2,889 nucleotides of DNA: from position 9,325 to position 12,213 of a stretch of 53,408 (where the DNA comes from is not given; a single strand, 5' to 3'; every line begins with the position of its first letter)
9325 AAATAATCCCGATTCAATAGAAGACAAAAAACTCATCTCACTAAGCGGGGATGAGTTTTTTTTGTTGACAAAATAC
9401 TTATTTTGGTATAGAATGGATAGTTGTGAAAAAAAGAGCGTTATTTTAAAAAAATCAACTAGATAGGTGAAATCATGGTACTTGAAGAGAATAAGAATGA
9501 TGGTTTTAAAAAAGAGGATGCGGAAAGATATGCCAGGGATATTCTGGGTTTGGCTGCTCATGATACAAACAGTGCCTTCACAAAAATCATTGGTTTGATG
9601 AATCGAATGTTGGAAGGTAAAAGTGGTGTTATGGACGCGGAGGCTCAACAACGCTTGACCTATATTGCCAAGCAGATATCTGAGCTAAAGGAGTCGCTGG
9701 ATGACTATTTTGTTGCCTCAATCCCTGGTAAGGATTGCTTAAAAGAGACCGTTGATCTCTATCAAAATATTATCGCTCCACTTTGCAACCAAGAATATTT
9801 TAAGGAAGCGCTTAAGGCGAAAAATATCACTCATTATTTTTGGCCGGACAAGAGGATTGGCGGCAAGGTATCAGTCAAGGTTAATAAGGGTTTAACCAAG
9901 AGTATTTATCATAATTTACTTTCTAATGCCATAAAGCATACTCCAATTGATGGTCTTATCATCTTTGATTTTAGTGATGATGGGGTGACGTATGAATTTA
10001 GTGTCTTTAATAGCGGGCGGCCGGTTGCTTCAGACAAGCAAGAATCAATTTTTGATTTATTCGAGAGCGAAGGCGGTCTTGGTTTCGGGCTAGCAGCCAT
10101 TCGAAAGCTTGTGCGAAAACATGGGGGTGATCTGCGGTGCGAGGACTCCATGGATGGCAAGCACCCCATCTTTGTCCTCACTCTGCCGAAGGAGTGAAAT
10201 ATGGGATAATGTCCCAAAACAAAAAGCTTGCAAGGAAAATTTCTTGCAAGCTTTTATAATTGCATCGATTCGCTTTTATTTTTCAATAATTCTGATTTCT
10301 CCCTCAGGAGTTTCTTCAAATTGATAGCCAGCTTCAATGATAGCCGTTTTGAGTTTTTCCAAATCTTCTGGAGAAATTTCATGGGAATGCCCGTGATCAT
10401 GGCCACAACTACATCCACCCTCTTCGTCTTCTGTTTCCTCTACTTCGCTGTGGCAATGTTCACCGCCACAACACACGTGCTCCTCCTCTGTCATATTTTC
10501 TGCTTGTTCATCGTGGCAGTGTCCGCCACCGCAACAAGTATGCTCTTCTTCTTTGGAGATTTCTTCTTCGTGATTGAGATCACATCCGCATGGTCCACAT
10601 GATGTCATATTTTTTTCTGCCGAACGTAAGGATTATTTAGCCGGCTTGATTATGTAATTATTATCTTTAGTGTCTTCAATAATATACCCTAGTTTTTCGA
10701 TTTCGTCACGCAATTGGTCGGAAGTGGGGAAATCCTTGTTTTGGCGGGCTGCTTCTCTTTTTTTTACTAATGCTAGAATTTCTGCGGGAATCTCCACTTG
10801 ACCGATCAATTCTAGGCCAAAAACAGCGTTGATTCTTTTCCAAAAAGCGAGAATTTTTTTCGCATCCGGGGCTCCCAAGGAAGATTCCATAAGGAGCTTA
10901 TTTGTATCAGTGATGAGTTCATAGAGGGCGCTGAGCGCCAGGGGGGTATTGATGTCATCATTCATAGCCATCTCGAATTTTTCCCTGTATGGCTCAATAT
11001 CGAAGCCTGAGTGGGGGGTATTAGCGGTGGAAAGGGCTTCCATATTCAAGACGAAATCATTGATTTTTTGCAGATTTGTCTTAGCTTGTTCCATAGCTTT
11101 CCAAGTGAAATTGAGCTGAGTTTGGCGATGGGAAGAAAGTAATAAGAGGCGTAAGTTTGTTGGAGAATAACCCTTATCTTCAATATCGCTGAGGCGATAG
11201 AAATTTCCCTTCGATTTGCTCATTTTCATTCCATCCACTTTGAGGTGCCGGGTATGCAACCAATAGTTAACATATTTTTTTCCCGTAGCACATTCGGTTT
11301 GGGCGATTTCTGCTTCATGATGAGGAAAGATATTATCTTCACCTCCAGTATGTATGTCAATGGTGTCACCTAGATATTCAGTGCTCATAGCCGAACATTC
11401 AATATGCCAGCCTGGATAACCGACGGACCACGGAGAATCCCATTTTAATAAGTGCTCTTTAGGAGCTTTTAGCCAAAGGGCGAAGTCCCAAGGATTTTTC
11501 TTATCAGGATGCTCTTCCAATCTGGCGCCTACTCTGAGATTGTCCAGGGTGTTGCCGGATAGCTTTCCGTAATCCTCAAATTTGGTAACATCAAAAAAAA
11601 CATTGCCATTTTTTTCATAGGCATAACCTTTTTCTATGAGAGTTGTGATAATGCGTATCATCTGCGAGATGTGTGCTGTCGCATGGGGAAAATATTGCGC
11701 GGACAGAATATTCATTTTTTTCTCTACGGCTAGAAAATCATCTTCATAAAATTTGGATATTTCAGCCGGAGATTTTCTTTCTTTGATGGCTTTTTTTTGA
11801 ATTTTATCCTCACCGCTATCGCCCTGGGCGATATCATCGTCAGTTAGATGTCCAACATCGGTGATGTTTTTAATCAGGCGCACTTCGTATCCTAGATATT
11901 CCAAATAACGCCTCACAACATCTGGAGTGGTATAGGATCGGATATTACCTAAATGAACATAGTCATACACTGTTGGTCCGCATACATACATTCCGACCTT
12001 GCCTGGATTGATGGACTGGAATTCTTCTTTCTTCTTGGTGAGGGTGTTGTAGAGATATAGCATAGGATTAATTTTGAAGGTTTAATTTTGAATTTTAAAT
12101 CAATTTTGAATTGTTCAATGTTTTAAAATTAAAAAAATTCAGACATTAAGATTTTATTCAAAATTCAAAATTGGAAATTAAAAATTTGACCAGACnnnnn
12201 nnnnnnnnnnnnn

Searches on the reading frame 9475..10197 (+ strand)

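Call 21: search_protein_families(library=pfam, proteins=[window:9475-10197:+], max_evalue=0.01)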
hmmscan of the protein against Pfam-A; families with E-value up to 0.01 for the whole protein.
window:9475-10197:+ (240 aa): 1 family
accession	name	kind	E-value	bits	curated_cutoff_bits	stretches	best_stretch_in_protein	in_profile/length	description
PF02518.31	HATPase_c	-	2.9e-14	53.9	26.4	1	143-239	8-109/111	Histidine kinase-, DNA gyrase B-, and HSP90-like ATPase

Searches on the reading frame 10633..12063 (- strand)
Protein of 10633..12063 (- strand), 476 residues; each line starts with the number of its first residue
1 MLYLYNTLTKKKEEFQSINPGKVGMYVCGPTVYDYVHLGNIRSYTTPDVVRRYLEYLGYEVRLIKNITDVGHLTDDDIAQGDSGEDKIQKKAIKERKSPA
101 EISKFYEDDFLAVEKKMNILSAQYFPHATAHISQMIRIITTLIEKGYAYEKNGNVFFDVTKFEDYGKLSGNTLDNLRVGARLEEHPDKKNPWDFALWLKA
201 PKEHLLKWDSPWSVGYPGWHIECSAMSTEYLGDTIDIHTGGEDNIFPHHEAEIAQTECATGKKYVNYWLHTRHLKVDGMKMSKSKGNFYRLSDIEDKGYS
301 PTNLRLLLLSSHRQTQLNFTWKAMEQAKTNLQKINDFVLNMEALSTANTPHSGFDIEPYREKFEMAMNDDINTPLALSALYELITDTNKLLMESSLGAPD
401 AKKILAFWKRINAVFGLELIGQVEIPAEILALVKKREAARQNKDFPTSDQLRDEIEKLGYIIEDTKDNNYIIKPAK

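Call 21: search_protein_families(library=pfam, proteins=[window:10633-12063:-], max_evalue=0.01)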
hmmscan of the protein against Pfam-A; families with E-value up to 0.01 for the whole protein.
window:10633-12063:- (476 aa): 7 families
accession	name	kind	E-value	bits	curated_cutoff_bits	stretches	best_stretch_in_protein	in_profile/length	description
PF01406.26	tRNA-synt_1e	-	8.6e-104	347.6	27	1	15-328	2-300/301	tRNA synthetases class I (C) catalytic domain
PF09334.17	tRNA-synt_1g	-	1.6e-13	50.7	20.1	2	241-336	289-382/391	tRNA synthetases class I (M)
PF09190.17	DALR_2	-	2.8e-12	47.4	22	1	362-417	1-55/57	DALR domain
PF23493.1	CysS_C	-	1.6e-09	38.2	23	1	424-470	3-49/51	Cysteinyl-tRNA ligase anticodon binding domain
PF01921.24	tRNA-synt_1f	-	5.9e-06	25.9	27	0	277-339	280-340/360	tRNA synthetases class I (K)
PF00133.28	tRNA-synt_1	-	2.3e-05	23.8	22.7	1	260-319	355-413/414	tRNA synthetases class I (I, L, M and V)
PF00750.26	tRNA-synt_1d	-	0.0029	17.1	23.3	0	8-72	6-71/349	tRNA synthetases class I (R), catalytic domain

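Call 48: find_homologous_proteins(query=window:10633-12063:-, max_evalue=1e-50)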
Query window:10633-12063:- (476 aa): 8000 proteins with E <= 1e-50 among 8000 candidates; the best 120 are listed.
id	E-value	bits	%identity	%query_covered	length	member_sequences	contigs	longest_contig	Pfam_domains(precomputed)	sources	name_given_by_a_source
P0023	0.0e+0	1099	100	100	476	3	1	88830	PF09334.18,PF01406.26,PF23493.2,PF01921.25,PF00133.29,PF09190.18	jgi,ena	jgi:cysteinyl-tRNA synthetase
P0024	4.4e-278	941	84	100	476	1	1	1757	PF09334.18,PF01406.26,PF23493.2,PF09190.18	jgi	jgi:cysteinyl-tRNA synthetase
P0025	4.5e-278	941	84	100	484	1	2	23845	PF09334.18,PF01406.26,PF23493.2,PF09190.18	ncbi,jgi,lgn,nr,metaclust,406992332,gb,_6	ncbi:MAG: hypothetical protein ACD_15C00034G0005 [uncultured bacterium]|nr:MAG: hypothetical protein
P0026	1.2e-276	936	84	100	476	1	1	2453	PF09334.18,PF01406.26,PF23493.2,PF09190.18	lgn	-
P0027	1.0e-271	920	83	100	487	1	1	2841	PF09334.18,PF01406.26,PF01921.25,PF09190.18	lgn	-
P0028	1.0e-266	903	80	99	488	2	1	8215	PF09334.18,PF01406.26,PF00133.29,PF09190.18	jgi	jgi:cysteinyl-tRNA synthetase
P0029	2.8e-266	902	81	99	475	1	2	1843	PF09334.18,PF01406.26,PF01921.25,PF00133.29,PF09190.18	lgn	-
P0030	1.5e-265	899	80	99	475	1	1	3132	PF09334.18,PF01406.26,PF01921.25,PF00133.29,PF09190.18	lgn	-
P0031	3.9e-264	895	80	99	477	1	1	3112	PF09334.18,PF01406.26,PF01921.25,PF09190.18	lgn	-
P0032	5.2e-264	894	84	95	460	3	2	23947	PF09334.18,PF01406.26,PF23493.2,PF09190.18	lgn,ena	-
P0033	1.9e-262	889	79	99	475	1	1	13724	PF09334.18,PF01406.26,PF09190.18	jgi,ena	-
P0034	4.0e-262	888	79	99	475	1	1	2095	PF09334.18,PF01406.26,PF09190.18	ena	-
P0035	4.1e-262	888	79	99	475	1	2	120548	PF09334.18,PF01406.26,PF09190.18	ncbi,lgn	-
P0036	5.8e-262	888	79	99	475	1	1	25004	PF09334.18,PF01406.26,PF09190.18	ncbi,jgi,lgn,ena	ncbi:MAG: cysteine--tRNA ligase [Candidatus Moraniibacteriota bacterium]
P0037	1.6e-261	886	79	99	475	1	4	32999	PF09334.18,PF01406.26,PF09190.18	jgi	jgi:cysteinyl-tRNA synthetase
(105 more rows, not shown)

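Call 49: find_encoding_contigs(protein=P0023, flank=10000, max_places=4)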
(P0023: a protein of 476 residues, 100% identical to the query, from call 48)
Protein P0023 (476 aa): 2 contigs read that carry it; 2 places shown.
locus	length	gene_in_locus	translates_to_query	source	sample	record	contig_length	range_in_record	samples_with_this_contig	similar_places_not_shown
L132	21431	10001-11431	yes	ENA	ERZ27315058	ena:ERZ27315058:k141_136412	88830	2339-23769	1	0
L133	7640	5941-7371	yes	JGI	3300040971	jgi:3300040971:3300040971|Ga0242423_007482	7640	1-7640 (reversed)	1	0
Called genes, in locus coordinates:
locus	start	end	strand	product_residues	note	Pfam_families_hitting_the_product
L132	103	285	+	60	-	-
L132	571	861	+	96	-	-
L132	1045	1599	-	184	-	PF13875:DUF4202, PF01966:HD (weak)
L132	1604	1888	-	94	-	-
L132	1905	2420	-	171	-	PF02834:LigT_PEase (faint), PF13563:2_5_RNA_ligase2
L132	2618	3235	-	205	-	PF05635:23S_rRNA_IVP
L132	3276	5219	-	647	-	PF00012:HSP70, PF06723:MreB_Mbl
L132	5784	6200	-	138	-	PF00011:HSP20, PF17886:ArsA_HSP20 (weak)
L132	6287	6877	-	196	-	PF01025:GrpE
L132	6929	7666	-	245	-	PF01628:HrcA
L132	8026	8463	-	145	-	-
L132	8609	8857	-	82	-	PF01809:YidD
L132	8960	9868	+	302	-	PF01544:CorA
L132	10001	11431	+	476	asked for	PF00133:tRNA-synt_1 (faint), PF01406:tRNA-synt_1e, PF01921:tRNA-synt_1f (faint), PF09334:tRNA-synt_1g (weak), PF09190:DALR_2, PF23493:CysS_C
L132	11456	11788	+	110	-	-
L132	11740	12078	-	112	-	-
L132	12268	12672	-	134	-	PF16320:Ribosomal_L12_N, PF00542:Ribosomal_L12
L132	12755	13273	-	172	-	PF00466:Ribosomal_L10, PF27436:RL10_C (weak)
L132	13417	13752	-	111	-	PF00886:Ribosomal_S16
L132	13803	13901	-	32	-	-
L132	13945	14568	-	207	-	PF09335:VTT_dom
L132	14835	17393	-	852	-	PF00690:Cation_ATPase_N, PF00122:E1-E2_ATPase, PF00702:Hydrolase, PF13246:Cation_ATPase (weak), PF08282:Hydrolase_3 (faint), PF00689:Cation_ATPase_C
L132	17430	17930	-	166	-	-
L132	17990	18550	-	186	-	-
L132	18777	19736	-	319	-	PF00140:Sigma70_r1_2, PF04542:Sigma70_r2, PF04539:Sigma70_r3 (weak), PF22233:PhyR_sigma-like (faint), PF08281:Sigma70_r4_2, PF04545:Sigma70_r4 (weak)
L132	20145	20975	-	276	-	PF00800:PDT, PF01842:ACT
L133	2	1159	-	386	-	?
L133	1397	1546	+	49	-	-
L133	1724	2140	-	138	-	PF00011:HSP20, PF17886:ArsA_HSP20 (weak)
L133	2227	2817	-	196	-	PF01025:GrpE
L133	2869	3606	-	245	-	PF01628:HrcA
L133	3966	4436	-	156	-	-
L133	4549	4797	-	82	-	PF01809:YidD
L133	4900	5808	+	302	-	PF01544:CorA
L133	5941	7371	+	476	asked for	PF00133:tRNA-synt_1 (faint), PF01406:tRNA-synt_1e, PF01921:tRNA-synt_1f (faint), PF09334:tRNA-synt_1g (weak), PF09190:DALR_2, PF23493:CysS_C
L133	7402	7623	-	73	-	-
